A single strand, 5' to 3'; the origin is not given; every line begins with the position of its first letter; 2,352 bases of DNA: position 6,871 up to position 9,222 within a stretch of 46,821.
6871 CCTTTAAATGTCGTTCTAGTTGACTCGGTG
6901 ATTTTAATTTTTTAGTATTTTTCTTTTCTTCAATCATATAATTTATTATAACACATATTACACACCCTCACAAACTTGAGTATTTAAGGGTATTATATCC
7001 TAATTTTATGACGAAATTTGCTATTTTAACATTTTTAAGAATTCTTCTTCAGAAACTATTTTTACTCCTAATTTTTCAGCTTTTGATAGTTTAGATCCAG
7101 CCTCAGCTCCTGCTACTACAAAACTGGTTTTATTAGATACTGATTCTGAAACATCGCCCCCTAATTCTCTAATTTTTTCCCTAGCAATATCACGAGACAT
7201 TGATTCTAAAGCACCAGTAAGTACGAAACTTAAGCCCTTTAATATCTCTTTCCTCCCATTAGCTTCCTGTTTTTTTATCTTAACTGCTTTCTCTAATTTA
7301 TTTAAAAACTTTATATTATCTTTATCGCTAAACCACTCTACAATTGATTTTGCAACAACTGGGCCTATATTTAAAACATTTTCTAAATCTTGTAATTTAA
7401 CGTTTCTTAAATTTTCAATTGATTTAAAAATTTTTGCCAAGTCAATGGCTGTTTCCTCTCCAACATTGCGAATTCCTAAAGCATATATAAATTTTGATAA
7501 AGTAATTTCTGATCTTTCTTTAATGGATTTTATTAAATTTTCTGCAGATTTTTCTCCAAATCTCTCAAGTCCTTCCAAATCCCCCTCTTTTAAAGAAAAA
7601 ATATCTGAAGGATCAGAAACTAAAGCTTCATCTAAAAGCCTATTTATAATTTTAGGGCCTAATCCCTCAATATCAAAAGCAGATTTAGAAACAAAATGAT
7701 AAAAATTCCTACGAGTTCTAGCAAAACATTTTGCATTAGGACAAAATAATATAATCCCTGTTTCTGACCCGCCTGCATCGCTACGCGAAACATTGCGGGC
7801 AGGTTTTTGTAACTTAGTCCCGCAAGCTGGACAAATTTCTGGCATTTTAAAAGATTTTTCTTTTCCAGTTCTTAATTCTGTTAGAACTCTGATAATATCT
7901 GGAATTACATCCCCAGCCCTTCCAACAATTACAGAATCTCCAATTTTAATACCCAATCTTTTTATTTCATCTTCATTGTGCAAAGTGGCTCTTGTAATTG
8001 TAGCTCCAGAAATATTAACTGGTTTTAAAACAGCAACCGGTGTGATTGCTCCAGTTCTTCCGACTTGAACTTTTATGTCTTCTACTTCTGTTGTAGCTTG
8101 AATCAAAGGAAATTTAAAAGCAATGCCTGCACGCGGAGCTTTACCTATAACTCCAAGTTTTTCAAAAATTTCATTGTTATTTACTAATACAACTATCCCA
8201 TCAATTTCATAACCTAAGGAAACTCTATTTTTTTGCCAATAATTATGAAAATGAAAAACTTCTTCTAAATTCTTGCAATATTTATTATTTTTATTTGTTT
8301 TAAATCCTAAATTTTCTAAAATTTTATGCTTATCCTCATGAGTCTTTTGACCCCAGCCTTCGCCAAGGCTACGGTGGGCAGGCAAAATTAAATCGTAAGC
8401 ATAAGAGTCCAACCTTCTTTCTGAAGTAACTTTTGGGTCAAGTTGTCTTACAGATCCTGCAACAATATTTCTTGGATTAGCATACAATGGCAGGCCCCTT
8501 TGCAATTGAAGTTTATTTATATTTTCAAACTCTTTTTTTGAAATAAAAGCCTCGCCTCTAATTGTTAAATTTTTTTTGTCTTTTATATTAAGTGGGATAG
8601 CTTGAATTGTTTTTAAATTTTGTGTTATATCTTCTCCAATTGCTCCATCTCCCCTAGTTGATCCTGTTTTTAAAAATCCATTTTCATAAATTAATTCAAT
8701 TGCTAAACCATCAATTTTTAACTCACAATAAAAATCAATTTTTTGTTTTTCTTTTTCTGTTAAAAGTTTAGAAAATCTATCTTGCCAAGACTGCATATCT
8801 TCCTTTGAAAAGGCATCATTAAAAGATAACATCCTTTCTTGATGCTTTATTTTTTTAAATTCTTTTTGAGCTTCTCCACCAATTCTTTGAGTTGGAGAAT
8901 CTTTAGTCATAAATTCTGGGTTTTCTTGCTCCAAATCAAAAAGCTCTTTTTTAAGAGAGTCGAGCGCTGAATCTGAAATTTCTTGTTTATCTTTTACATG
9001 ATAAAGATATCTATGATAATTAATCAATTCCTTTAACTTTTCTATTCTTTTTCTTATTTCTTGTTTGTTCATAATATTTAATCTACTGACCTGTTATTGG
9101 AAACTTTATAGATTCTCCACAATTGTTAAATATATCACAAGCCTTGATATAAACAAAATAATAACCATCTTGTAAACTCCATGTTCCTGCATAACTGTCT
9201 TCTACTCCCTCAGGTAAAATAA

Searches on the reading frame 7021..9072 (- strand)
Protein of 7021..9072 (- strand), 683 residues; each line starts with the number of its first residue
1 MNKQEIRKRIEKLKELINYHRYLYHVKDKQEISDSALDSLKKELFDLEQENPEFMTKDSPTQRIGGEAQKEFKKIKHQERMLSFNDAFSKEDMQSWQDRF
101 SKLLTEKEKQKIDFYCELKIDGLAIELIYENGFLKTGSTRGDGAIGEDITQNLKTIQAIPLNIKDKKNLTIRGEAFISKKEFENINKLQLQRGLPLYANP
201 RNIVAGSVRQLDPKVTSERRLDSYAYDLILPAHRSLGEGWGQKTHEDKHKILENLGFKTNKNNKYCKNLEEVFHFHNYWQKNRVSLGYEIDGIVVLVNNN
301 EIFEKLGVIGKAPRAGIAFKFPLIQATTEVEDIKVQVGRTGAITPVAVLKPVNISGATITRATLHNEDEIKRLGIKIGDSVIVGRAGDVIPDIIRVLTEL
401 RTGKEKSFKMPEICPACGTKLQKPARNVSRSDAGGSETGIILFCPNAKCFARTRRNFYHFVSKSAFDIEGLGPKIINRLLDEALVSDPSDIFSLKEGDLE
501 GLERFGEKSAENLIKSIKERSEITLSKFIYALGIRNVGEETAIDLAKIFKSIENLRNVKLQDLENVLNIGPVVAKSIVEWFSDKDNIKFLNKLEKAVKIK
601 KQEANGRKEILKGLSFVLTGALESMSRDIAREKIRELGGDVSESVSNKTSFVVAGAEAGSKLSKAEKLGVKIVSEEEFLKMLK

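Call 16: search_protein_families(library=pfam, proteins=[window:7021-9072:-], max_evalue=0.001)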
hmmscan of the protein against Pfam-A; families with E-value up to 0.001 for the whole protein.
window:7021-9072:- (683 aa): 7 families
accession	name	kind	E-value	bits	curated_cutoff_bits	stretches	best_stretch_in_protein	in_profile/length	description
PF01653.23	DNA_ligase_aden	-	3.4e-82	276.2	27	1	70-322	2-251/253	NAD-dependent DNA ligase adenylation domain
PF03120.22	DNA_ligase_OB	-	2.2e-33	114.4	32.9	1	327-404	1-78/79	NAD-dependent DNA ligase OB-fold domain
PF12826.13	HHH_2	-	8e-22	77.6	27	1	527-588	1-62/64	Helix-hairpin-helix motif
PF00533.33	BRCT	-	1.4e-15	57.7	21.3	1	609-681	4-77/78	BRCA1 C Terminus (BRCT) domain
PF14520.12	HHH_5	-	1e-11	45.6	27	1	467-519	6-57/57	Helix-hairpin-helix domain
PF22745.1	Nlig-Ia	-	7.8e-07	30.1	27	1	7-56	3-52/92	DNA ligase-like, N-terminal NAD+-binding domain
PF12738.14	PTCB-BRCT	-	1.1e-06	29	22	1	623-674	9-60/63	twin BRCT domain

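Call 113: list_cluster_members(proteins=[window:7021-9069:-, window:37179-38798:+, window:32229-32627:-])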
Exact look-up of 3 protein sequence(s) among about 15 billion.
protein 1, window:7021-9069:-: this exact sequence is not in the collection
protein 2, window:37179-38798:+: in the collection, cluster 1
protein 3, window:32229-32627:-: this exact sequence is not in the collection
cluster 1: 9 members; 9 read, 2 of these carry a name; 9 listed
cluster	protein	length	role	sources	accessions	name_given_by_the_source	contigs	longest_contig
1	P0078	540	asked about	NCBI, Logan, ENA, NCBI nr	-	-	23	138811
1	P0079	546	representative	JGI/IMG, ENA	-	DNA invertase Pin-like site-specific DNA recombinase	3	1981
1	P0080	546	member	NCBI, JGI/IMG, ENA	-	DNA invertase Pin-like site-specific DNA recombinase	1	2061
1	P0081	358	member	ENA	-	-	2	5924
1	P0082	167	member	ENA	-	-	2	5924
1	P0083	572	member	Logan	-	-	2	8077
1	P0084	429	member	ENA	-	-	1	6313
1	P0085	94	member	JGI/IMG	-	-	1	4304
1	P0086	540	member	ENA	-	-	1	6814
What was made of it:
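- Tried and rejected: Naming the host through cluster look-up: no names were returned (call 113).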
